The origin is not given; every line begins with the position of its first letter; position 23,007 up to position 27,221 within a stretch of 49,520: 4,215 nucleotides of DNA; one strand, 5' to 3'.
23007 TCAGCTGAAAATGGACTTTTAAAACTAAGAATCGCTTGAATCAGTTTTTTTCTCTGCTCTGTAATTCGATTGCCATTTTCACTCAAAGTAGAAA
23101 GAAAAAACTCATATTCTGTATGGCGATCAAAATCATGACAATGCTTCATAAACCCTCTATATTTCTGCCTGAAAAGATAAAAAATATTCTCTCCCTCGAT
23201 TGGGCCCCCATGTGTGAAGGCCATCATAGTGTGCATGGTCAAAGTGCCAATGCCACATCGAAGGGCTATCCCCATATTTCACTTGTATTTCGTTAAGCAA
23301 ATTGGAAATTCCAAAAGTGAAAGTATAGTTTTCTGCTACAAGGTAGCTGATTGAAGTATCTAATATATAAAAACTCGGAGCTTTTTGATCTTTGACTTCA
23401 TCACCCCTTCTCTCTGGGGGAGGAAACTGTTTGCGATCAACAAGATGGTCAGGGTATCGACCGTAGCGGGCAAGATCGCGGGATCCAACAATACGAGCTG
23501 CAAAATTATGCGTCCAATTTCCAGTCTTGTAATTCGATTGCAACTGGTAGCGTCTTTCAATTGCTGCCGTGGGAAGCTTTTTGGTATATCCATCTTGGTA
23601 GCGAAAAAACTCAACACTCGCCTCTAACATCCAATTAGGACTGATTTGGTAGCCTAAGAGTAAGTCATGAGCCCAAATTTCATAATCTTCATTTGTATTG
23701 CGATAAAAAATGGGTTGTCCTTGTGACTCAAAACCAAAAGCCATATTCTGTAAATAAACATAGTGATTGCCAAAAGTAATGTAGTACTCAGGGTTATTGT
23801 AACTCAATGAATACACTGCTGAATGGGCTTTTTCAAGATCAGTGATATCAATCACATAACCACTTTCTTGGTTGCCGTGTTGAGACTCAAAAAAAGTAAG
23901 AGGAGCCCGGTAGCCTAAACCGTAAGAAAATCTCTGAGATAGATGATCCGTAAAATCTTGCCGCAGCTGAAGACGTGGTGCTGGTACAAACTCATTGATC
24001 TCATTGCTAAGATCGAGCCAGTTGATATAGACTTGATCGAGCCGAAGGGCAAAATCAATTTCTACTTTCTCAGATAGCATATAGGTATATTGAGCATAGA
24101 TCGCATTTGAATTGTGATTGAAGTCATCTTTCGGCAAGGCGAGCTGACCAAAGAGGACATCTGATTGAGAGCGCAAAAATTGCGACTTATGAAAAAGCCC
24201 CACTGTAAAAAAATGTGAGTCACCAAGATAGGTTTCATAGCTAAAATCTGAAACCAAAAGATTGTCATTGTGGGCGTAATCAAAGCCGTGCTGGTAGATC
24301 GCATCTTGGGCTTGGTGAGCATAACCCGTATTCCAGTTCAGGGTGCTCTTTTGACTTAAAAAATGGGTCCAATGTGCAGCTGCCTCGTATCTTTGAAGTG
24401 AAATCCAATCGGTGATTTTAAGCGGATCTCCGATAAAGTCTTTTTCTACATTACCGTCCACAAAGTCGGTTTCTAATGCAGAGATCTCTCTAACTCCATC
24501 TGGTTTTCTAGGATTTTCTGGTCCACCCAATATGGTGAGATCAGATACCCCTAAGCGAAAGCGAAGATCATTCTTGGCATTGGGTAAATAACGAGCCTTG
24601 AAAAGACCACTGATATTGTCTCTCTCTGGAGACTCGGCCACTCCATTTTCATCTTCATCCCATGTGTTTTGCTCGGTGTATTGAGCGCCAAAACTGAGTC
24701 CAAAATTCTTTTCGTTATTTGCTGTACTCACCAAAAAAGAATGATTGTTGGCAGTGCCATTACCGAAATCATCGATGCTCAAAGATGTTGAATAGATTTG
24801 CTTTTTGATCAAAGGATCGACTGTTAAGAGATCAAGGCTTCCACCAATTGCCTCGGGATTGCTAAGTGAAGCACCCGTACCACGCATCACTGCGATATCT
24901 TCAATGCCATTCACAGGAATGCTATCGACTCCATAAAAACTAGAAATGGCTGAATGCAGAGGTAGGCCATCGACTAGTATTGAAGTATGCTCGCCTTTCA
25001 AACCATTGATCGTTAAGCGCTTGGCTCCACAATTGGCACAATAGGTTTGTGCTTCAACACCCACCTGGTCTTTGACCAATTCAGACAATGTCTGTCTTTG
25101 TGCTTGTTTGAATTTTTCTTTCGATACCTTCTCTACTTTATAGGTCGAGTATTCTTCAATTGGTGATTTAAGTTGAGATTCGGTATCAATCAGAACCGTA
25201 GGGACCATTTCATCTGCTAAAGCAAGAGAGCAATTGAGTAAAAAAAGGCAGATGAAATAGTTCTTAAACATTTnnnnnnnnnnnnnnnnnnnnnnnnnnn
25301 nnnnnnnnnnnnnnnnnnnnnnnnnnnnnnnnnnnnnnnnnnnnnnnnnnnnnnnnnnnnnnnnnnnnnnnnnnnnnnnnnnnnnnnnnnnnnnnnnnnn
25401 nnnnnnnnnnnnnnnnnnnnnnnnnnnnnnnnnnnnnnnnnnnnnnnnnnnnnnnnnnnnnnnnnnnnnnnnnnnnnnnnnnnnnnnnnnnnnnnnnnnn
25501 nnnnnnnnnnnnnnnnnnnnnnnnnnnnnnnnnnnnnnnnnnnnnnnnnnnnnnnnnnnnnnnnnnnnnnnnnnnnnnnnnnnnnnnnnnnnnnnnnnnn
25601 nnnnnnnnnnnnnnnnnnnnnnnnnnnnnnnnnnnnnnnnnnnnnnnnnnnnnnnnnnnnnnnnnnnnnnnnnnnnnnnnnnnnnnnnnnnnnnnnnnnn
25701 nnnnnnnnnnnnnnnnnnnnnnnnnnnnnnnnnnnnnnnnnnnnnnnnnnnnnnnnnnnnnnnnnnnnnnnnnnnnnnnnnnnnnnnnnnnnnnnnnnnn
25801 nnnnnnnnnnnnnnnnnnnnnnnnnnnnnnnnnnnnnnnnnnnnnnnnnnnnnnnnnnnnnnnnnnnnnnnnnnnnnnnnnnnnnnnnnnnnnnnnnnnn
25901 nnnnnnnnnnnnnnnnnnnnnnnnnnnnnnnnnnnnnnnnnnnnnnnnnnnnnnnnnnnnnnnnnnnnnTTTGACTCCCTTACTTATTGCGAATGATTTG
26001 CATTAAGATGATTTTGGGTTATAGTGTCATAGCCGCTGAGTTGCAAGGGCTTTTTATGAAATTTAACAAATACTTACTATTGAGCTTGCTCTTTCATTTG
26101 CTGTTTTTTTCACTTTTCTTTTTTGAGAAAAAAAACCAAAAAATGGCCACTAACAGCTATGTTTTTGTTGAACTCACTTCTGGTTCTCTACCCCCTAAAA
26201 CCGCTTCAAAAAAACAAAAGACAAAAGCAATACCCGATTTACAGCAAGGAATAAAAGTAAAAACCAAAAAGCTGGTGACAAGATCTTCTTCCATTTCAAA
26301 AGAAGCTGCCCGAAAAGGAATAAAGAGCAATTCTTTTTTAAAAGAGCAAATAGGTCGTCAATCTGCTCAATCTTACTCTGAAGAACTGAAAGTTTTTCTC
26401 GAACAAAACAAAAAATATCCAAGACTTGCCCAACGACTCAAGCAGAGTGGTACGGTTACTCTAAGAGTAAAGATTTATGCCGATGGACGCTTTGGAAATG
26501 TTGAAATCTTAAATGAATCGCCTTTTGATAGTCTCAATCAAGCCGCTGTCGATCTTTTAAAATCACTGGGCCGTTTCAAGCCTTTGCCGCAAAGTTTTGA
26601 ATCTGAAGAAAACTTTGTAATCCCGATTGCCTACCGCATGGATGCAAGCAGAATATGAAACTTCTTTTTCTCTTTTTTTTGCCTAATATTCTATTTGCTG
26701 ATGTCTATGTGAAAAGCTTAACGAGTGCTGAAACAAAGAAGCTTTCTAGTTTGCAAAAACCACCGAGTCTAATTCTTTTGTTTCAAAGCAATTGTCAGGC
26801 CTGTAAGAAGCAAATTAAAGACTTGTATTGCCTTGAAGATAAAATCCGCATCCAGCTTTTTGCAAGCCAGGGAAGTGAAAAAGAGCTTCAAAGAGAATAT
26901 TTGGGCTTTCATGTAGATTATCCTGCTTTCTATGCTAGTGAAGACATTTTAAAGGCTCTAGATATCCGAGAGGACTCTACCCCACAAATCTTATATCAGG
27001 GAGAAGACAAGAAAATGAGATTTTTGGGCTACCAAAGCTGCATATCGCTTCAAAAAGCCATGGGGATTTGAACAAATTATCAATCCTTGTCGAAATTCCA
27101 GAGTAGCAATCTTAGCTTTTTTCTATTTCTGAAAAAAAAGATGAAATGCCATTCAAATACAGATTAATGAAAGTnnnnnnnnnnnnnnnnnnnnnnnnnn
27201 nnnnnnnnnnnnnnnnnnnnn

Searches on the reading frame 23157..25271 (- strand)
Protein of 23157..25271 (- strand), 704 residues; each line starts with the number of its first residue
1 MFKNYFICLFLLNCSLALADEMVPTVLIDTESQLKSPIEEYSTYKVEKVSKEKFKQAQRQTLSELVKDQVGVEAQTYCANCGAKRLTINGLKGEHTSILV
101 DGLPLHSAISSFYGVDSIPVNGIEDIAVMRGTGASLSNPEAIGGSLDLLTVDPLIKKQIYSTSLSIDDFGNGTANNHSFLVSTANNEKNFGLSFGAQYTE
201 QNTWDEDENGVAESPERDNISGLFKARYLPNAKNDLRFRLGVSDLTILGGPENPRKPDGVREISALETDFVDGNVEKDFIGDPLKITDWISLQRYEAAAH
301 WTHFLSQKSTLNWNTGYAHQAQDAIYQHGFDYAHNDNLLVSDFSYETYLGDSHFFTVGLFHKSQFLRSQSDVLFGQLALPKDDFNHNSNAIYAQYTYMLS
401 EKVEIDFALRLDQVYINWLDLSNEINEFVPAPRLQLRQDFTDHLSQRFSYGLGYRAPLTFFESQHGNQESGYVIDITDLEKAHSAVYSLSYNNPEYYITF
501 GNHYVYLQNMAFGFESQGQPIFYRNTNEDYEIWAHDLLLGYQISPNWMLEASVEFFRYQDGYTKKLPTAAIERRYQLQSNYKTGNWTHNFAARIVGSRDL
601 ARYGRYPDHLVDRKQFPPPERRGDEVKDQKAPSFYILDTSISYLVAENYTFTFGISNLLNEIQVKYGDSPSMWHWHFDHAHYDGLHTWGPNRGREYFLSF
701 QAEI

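Call 89: search_protein_families(library=pfam, proteins=[window:23157-25271:-], max_evalue=0.01)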
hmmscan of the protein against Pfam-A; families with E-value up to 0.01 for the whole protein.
window:23157-25271:- (704 aa): 2 families
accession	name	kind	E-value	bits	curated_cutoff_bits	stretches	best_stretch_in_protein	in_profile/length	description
PF07715.20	Plug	-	9.4e-16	58.7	23.9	1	43-144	6-106/107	TonB-dependent Receptor Plug Domain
PF00593.30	TonB_dep_Rec_b-barrel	-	2.1e-10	41.5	27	1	293-658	61-436/436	TonB dependent receptor-like, beta-barrel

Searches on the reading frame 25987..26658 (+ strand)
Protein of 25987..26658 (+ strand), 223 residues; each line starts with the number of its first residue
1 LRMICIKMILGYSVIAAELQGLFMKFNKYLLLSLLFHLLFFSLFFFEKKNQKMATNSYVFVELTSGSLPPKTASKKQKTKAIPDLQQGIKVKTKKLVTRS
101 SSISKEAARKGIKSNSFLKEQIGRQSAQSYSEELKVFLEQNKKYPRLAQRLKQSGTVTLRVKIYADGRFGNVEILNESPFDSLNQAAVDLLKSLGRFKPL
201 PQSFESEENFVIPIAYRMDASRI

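Call 89: search_protein_families(library=pfam, proteins=[window:25987-26658:+], max_evalue=0.01)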
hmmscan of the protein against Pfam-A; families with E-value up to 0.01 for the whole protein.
window:25987-26658:+ (223 aa): 2 families
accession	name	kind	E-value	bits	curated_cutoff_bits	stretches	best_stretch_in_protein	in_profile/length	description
PF03544.19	TonB_C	-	8.2e-15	55.5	24.6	1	141-217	2-78/79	Gram-negative bacterial TonB protein C-terminal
PF13103.11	TonB_2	-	0.00018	22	22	1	128-201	2-72/85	TonB C terminal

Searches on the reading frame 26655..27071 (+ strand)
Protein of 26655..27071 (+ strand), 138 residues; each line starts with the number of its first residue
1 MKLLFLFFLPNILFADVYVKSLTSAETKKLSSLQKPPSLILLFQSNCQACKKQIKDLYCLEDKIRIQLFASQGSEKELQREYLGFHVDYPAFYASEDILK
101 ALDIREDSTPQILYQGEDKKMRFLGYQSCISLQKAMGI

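Call 89: search_protein_families(library=pfam, proteins=[window:26655-27071:+], max_evalue=0.01)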
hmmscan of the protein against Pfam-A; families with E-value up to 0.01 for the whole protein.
window:26655-27071:+ (138 aa): 1 family
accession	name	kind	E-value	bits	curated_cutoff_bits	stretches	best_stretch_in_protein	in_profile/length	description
PF13728.12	TraF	-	0.0028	17.9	23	1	17-69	111-163/224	F plasmid transfer operon protein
